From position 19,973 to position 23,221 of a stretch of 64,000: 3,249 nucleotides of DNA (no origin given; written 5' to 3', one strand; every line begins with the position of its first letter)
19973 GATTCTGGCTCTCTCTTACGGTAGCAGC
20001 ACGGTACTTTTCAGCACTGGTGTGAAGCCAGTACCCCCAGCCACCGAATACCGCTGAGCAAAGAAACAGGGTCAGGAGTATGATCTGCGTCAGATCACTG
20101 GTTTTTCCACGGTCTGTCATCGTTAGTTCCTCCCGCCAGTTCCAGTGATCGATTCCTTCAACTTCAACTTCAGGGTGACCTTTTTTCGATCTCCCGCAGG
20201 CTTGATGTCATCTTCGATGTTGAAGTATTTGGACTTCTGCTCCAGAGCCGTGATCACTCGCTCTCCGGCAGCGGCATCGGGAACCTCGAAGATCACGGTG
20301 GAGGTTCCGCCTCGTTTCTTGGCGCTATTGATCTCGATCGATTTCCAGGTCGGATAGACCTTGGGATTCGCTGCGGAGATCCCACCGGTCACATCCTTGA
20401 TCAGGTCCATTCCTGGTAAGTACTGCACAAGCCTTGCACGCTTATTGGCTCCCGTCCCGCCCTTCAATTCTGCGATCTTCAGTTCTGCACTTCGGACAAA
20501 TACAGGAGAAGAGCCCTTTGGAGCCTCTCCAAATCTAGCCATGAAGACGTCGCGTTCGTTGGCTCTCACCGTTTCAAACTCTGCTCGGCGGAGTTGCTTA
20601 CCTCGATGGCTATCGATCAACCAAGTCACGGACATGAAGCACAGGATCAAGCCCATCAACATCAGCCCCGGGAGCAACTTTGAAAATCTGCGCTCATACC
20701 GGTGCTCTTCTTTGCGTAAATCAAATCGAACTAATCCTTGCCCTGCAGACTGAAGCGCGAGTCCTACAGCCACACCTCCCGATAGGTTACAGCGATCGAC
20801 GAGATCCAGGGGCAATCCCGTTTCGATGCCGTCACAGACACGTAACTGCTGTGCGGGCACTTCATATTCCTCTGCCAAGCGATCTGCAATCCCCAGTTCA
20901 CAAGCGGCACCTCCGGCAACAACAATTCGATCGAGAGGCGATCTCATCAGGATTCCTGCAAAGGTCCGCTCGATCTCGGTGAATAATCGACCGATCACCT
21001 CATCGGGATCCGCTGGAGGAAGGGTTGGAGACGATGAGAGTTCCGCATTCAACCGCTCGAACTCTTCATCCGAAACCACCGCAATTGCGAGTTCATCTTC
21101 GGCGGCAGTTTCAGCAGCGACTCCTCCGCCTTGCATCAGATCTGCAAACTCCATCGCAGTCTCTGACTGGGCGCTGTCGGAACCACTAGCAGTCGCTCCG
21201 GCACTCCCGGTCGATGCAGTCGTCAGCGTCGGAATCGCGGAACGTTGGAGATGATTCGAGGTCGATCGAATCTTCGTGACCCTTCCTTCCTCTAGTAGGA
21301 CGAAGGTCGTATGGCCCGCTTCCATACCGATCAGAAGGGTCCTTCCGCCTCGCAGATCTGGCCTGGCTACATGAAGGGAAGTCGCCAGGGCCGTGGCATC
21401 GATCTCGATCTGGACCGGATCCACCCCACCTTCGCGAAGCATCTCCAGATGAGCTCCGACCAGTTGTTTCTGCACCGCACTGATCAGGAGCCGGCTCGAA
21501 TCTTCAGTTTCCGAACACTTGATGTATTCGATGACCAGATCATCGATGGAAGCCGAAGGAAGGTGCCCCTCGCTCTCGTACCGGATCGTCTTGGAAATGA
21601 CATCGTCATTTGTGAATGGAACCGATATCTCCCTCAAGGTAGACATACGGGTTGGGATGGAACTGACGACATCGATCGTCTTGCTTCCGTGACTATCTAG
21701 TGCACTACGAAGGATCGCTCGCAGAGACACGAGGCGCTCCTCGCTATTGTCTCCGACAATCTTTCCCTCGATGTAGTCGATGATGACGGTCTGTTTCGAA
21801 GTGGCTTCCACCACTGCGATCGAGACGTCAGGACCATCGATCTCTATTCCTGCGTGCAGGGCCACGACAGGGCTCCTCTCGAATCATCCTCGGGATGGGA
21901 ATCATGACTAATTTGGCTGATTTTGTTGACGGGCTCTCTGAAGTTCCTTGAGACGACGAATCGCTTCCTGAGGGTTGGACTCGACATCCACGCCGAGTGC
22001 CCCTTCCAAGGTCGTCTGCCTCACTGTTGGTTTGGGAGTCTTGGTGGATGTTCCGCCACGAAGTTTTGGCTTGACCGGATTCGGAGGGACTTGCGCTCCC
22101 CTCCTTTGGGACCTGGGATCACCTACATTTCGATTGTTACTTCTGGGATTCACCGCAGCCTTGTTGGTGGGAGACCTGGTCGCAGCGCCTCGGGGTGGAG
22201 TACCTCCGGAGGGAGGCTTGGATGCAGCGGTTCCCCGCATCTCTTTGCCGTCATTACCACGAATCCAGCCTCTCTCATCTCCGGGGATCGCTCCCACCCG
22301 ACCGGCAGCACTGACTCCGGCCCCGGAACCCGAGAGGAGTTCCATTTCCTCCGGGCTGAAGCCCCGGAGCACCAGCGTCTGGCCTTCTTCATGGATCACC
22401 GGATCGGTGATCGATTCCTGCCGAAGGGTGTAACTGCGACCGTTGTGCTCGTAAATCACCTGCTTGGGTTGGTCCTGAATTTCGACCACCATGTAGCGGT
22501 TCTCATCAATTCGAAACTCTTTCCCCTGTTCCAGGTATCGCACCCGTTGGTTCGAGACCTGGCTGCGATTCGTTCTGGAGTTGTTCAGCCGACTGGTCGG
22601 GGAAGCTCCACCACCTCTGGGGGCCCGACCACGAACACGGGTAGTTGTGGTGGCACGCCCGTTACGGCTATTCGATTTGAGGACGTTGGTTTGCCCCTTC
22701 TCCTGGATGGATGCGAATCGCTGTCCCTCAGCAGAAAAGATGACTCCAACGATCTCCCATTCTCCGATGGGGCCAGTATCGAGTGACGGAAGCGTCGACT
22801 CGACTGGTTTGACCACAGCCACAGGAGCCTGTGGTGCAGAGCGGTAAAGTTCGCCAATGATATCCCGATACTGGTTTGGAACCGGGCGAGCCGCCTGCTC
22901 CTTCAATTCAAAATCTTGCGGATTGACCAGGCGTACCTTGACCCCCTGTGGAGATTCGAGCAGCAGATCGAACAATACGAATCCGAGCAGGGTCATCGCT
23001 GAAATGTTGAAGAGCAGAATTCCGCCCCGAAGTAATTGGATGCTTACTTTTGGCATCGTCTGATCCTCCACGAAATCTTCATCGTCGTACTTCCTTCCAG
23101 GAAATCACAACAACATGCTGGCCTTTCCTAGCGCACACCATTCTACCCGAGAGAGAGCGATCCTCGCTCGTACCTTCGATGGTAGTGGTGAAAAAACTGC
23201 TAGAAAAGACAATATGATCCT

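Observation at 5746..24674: Complete type II secretion system split into two convergent blocks around a Kelch/HEAT lipoprotein island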

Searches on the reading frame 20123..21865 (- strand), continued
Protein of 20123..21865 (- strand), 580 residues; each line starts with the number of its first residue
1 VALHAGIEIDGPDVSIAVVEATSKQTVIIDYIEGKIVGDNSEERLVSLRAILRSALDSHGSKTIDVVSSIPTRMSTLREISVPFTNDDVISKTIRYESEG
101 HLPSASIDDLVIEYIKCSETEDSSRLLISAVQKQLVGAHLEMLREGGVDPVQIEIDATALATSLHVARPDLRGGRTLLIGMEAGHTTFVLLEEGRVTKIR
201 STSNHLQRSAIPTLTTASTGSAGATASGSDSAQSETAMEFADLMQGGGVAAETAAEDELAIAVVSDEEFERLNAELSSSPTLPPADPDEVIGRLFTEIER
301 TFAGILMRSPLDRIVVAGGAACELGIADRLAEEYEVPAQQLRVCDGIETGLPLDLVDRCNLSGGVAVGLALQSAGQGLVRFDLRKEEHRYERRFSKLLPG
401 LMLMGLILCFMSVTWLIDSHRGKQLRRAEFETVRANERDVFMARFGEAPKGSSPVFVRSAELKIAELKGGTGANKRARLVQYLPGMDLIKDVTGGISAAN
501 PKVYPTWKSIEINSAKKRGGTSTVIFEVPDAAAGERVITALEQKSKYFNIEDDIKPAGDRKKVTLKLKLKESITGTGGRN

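Call 19: find_encoding_contigs(protein=P0038, flank=10000, max_places=1)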
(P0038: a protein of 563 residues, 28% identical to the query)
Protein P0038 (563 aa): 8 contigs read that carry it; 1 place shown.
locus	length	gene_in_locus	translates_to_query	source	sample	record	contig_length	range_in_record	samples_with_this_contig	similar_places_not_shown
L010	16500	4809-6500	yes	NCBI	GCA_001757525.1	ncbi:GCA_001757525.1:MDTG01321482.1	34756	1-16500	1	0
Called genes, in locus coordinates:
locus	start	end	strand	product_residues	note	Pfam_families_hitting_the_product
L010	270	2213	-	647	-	PF00999:Na_H_Exchanger, PF02254:TrkA_N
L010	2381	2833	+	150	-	-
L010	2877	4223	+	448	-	-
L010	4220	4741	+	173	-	-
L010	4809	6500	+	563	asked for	PF11104:PilM_2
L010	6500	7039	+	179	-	-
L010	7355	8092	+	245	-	PF01553:Acyltransferase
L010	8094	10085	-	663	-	PF00069:Pkinase, PF01636:APH (faint), PF07714:PK_Tyr_Ser-Thr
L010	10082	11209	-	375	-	PF00266:Aminotran_5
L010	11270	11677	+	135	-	-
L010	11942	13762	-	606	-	PF13435:Cytochrome_C554 (faint), PF14522:Cytochrome_C7 (faint), PF22113:Mtrc-MtrF_II-IV_dom (faint)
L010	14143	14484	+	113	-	PF02699:YajC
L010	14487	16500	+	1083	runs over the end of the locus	PF07549:Sec_GG (faint), PF21760:SecD_1st, PF22599:SecDF_P1_head, PF02355:SecD_SecF_C, PF03176:MMPL, PF00873:ACR_tran (weak), PF02355:SecD_SecF_C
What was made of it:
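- Tried and rejected: It has a K?-C?-L-M-like block without Kelch/HEAT and without adjacent gspD-J (call 19).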

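Call 59: search_protein_families(library=pfam, proteins=[window:20123-21865:-], max_evalue=10)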
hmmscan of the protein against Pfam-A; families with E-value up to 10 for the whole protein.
window:20123-21865:- (580 aa): 2 families
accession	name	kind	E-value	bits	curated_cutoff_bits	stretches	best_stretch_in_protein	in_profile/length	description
PF11104.14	PilM_2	-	2.6e-08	33.7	27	2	26-172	25-174/340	Type IV pilus assembly protein PilM;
PF05134.19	T2SSL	-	0.17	11.7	25.5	1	70-162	53-140/231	Type II secretion system (T2SS), protein L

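Call 101: search_solved_structures(query=A12, max_evalue=1)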
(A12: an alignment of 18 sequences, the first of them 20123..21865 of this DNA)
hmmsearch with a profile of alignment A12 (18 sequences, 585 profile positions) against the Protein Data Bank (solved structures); distinct sequences matched with E-value up to 1: 6.
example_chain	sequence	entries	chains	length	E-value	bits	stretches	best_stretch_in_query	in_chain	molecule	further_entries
3jc8_Ma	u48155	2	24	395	2.5e-13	53.1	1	48-202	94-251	Type IV pilus biogenesis protein PilM | PilM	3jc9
2ych_A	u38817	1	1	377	1.9e-11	46.9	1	49-202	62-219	COMPETENCE PROTEIN PILM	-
5eou_A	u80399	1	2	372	0.054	15.6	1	67-200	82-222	Type 4 fimbrial biogenesis protein PilM,Type 4 fimbrial biogenesis protein PilN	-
5eox_A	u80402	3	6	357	0.071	15.3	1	86-200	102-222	Type 4 fimbrial biogenesis protein PilM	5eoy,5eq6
5y81_C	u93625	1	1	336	0.61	12.2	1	425-513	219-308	Chromatin modification-related protein EAF1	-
6acf_A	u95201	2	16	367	0.95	11.5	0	120-153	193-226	Leucine dehydrogenase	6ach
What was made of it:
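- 20123..21865 (-): GspL-like fusion: a PilM-type cytoplasmic domain, a TM helix and a periplasmic domain. PDB profile best hit PilM 3jc8 at 2.5e-13 (call 101).
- Closest known: Type IVa pilus minor-pilin/PilY1 module and the PilMNOP platform. Same: The platform protein's cytoplasmic domain is closest to PilM (call 101).
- The platform protein is PilM-like in sequence (call 101).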

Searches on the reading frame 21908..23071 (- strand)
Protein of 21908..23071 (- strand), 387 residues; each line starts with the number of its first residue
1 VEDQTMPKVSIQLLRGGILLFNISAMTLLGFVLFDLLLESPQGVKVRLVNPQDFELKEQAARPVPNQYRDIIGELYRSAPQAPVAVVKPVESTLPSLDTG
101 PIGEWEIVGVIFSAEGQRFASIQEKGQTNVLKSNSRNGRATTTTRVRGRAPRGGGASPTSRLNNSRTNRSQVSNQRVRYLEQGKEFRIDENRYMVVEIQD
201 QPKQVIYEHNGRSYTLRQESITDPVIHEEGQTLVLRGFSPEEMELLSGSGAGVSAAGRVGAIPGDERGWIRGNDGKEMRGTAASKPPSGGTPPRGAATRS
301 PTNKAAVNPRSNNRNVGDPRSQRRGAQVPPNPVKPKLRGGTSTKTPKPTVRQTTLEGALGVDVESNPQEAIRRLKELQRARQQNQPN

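Call 4: search_protein_families(library=pfam, proteins=[window:21908-23071:-], max_evalue=0.01)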
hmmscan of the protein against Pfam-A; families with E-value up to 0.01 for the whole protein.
window:21908-23071:- (387 aa): 0 families

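Call 30: search_solved_structures(query=A3, max_evalue=10)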
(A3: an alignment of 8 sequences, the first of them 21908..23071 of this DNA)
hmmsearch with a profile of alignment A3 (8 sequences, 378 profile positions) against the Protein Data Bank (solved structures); distinct sequences matched with E-value up to 10: 0.

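Call 59: search_protein_families(library=pfam, proteins=[window:21908-23071:-], max_evalue=10)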
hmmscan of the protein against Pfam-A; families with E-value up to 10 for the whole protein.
window:21908-23071:- (387 aa): 0 families

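Call 74: search_protein_families(library=ncbifam, proteins=[window:21908-23071:-], max_evalue=0.01)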
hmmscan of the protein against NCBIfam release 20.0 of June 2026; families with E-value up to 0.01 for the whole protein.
window:21908-23071:- (387 aa): 0 families
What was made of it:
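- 21908..23071 (-): 'GspC-like' bitopic protein with a TM helix, two small conserved domains and long basic disordered regions; no PDZ domain. No Pfam, NCBIfam or PDB hit (calls 4, 30, 59, 74).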
